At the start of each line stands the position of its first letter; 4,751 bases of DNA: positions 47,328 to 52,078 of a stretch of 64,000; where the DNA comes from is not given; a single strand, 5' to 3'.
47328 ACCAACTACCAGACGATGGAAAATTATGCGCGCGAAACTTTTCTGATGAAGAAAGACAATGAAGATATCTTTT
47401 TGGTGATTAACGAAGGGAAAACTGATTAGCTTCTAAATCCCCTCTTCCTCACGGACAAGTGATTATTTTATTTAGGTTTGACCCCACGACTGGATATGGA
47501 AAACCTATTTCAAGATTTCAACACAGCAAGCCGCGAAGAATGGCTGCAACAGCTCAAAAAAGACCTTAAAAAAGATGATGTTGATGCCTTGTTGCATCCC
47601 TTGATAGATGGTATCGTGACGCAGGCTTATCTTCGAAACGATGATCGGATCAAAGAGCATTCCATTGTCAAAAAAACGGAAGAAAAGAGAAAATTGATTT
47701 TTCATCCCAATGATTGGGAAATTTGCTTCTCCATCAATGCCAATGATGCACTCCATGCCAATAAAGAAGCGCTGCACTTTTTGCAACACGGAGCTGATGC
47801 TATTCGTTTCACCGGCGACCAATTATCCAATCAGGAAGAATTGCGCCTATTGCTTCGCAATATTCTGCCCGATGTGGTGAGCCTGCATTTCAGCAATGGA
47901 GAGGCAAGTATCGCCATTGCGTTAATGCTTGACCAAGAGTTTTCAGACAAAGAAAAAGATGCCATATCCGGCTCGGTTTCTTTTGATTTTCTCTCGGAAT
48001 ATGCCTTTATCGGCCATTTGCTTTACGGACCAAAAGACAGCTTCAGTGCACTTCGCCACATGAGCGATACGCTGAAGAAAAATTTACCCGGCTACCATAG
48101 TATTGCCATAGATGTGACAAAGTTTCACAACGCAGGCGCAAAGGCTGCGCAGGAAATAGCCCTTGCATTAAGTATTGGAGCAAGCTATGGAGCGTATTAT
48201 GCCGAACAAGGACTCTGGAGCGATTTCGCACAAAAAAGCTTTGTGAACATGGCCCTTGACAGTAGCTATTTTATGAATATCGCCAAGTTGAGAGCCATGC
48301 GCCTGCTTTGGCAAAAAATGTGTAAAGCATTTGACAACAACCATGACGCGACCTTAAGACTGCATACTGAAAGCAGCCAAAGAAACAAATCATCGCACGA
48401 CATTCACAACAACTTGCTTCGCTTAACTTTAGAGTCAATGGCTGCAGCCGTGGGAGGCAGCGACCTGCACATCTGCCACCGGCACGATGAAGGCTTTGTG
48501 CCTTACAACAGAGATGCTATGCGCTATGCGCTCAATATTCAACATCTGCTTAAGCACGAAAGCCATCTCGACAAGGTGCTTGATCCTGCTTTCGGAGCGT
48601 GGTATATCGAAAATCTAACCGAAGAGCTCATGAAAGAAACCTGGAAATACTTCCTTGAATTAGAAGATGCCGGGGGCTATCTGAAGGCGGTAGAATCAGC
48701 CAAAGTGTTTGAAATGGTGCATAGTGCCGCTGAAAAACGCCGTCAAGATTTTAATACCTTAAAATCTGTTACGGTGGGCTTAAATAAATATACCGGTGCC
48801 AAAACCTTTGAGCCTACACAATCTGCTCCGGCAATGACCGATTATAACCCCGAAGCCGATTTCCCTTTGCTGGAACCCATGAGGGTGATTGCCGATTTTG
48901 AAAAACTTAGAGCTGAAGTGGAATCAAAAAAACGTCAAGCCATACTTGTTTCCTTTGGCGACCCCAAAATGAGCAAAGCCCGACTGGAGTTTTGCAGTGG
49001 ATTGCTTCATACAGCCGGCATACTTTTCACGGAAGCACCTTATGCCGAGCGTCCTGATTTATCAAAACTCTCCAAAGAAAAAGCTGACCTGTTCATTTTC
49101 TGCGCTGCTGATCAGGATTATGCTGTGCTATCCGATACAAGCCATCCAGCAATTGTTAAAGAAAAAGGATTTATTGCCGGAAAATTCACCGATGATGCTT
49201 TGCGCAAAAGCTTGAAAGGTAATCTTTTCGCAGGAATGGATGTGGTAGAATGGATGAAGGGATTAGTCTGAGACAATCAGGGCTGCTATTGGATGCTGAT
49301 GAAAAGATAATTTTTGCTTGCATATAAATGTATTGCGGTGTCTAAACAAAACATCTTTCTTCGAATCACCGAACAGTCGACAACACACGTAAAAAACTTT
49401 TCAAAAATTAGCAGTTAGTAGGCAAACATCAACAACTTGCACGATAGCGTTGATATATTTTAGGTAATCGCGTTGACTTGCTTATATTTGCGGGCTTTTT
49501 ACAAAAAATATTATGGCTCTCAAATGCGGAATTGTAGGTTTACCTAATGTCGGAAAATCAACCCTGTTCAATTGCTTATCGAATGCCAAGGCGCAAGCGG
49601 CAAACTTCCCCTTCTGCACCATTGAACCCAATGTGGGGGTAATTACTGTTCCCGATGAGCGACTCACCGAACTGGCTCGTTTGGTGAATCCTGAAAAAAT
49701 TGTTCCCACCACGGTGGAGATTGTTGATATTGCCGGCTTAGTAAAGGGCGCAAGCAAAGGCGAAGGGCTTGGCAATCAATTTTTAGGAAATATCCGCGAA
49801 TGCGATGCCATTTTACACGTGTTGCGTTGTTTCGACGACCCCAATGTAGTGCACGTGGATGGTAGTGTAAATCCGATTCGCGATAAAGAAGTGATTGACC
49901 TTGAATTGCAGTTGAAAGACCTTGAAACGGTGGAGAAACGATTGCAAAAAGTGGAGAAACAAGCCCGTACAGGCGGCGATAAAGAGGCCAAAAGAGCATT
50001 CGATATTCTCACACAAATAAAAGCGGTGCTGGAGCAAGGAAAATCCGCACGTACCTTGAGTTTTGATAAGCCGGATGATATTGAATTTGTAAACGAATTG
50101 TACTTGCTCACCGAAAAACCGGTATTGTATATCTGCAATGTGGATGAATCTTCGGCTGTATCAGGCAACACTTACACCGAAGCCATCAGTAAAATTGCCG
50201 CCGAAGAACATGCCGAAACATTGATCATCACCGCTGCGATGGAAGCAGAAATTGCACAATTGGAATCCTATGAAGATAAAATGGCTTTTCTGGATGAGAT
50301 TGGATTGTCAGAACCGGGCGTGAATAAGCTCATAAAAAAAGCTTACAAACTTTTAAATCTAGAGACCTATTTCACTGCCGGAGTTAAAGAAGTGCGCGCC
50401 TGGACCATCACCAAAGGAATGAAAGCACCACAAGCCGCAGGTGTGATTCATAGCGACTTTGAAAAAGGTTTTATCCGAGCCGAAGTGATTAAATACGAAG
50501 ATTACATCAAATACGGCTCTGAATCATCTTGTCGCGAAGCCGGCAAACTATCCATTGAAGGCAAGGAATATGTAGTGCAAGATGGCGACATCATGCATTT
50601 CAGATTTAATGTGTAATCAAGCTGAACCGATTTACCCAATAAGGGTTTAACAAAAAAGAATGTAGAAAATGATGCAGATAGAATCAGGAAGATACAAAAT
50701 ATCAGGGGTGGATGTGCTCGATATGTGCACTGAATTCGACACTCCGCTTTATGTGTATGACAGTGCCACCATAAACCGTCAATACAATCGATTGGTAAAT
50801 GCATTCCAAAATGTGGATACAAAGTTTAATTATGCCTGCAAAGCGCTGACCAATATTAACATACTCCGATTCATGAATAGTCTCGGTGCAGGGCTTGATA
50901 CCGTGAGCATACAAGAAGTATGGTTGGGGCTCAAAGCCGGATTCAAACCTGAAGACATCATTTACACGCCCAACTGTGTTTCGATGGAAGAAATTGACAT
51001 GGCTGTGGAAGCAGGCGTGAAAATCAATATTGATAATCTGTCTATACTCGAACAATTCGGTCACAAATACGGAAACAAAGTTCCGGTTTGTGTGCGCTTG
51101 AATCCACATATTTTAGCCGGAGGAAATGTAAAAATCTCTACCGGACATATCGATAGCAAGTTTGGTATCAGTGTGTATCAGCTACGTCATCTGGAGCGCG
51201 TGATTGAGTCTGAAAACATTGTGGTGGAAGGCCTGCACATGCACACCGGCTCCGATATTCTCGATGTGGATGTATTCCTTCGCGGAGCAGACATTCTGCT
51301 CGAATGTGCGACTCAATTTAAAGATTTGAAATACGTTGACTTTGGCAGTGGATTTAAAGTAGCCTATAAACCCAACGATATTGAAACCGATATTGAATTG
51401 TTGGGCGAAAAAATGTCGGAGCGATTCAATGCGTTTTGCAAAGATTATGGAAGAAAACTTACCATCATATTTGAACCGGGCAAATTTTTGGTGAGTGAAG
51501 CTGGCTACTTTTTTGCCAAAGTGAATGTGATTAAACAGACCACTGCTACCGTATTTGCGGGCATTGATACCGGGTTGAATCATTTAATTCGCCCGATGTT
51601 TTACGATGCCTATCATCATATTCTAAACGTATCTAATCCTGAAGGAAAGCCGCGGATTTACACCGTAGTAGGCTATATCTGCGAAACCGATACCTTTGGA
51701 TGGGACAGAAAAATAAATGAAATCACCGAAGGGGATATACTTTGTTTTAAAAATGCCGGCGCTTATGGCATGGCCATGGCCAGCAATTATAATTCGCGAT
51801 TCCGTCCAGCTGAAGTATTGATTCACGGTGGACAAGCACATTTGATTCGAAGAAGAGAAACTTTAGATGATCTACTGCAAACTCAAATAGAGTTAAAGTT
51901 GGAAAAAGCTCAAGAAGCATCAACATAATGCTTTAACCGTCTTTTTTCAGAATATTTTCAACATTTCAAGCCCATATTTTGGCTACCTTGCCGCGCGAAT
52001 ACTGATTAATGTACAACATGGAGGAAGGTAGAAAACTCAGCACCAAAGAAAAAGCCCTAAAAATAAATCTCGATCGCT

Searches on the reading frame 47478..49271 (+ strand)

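Call 74: search_protein_families(library=ncbifam, proteins=[window:47478-49271:+], max_evalue=0.00001)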
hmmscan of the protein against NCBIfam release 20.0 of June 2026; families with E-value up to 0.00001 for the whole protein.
window:47478-49271:+ (597 aa): 4 families
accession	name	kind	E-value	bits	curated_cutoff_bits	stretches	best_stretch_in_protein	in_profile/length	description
TIGR00642.1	mmCoA_mut_beta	equivalog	1.2e-80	271.5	617.25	1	10-594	3-611/620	methylmalonyl-CoA mutase small subunit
NF006944.0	PRK09426.1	equivalog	2.3e-50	171.3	876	1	121-442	145-471/721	methylmalonyl-CoA mutase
TIGR00641.1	acid_CoA_mut_N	subfamily_domain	2.8e-50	171.1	303.8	1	150-439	146-439/528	methylmalonyl-CoA mutase N-terminal domain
NF045497.1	IsobCoAmut_IcmF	equivalog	4.6e-15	54.5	1500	1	191-408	733-956/1076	fused isobutyryl-CoA mutase/GTPase IcmF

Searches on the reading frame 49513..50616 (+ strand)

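Call 74: search_protein_families(library=ncbifam, proteins=[window:49513-50616:+], max_evalue=0.00001)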
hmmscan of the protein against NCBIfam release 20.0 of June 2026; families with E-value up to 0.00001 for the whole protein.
window:49513-50616:+ (367 aa): 12 families
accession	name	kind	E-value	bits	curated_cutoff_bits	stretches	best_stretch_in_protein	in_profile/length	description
TIGR00092.1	TIGR00092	equivalog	4e-148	493.4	279.2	1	1-367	1-368/368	redox-regulated ATPase YchF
NF007171.0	PRK09602.1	subfamily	2.7e-37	128.5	387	1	2-257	2-277/397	YchF-related putative GTPase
NF008956.1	PRK12299.1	equivalog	3.1e-24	85.6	300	1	5-147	161-275/327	GTPase ObgE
TIGR02729.1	Obg_CgtA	equivalog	4.4e-24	85.1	280.25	1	5-142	160-274/329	Obg family GTPase CgtA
NF008955.0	PRK12297.1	equivalog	4.5e-24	85.1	406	1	5-143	162-277/429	GTPase ObgE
NF008954.1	PRK12296.1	equivalog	9.4e-22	77.1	377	1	5-143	162-278/470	GTPase ObgE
TIGR00231.1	small_GTP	domain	1.9e-09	37.5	42.5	1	4-106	5-93/164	GTP-binding protein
TIGR00437.1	feoB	equivalog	5.6e-07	28.7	315.65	1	9-51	1-43/594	ferrous iron transport protein B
NF008280.0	PRK11058.1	equivalog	3.6e-06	26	441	0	6-58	201-253/426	ribosome rescue GTPase HflX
TIGR03156.1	GTP_HflX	equivalog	3.7e-06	26.1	216.75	1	4-50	191-237/351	GTPase HflX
TIGR03596.1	GTPase_YlqF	equivalog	5.1e-06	26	208.2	0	3-33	119-150/276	ribosome biogenesis GTPase YlqF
TIGR03594.1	GTPase_EngA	equivalog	5.6e-06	25.6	306.7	0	6-26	4-24/432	ribosome biogenesis GTPase Der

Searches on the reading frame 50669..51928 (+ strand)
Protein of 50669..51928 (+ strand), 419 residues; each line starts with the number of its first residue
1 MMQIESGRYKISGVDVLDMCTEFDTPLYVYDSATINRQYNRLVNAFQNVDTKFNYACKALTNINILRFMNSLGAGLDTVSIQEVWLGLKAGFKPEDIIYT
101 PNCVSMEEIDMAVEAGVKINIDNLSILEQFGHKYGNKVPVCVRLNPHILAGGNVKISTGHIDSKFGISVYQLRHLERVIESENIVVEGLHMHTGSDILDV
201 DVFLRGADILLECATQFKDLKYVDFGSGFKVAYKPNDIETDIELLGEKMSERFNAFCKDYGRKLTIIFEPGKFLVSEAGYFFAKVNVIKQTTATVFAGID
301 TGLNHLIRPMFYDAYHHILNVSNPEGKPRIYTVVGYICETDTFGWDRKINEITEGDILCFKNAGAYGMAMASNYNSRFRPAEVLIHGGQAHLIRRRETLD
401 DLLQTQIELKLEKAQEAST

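Call 74: search_protein_families(library=ncbifam, proteins=[window:50669-51928:+], max_evalue=0.00001)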
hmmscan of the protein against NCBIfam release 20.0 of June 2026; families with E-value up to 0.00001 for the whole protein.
window:50669-51928:+ (419 aa): 7 families
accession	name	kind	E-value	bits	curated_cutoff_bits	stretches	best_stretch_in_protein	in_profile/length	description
TIGR01048.1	lysA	equivalog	1.7e-117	392.5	297.9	1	3-406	3-416/417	diaminopimelate decarboxylase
NF006515.0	PRK08961.1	equivalog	9.5e-83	278.6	802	1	17-385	495-859/861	bifunctional aspartate kinase/diaminopimelate decarboxylase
NF052544.1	OrLyDeCDokD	equivalog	1.6e-46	158.9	700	1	5-407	22-460/461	ornithine/lysine decarboxylase DokD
TIGR03099.1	dCO2ase_PEP1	hypoth_equivalog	6.1e-46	157.3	478.45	1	4-384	3-397/398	pyridoxal-dependent decarboxylase, exosortase A system-associated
TIGR01047.1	nspC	equivalog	1.6e-11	43.3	409.05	1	24-375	2-349/380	carboxynorspermidine decarboxylase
TIGR01273.1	speA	equivalog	3.4e-07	29.1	624.1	1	140-291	191-354/624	arginine decarboxylase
NF003763.0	PRK05354.1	equivalog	4e-06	25.6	369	0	130-240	189-304/636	biosynthetic arginine decarboxylase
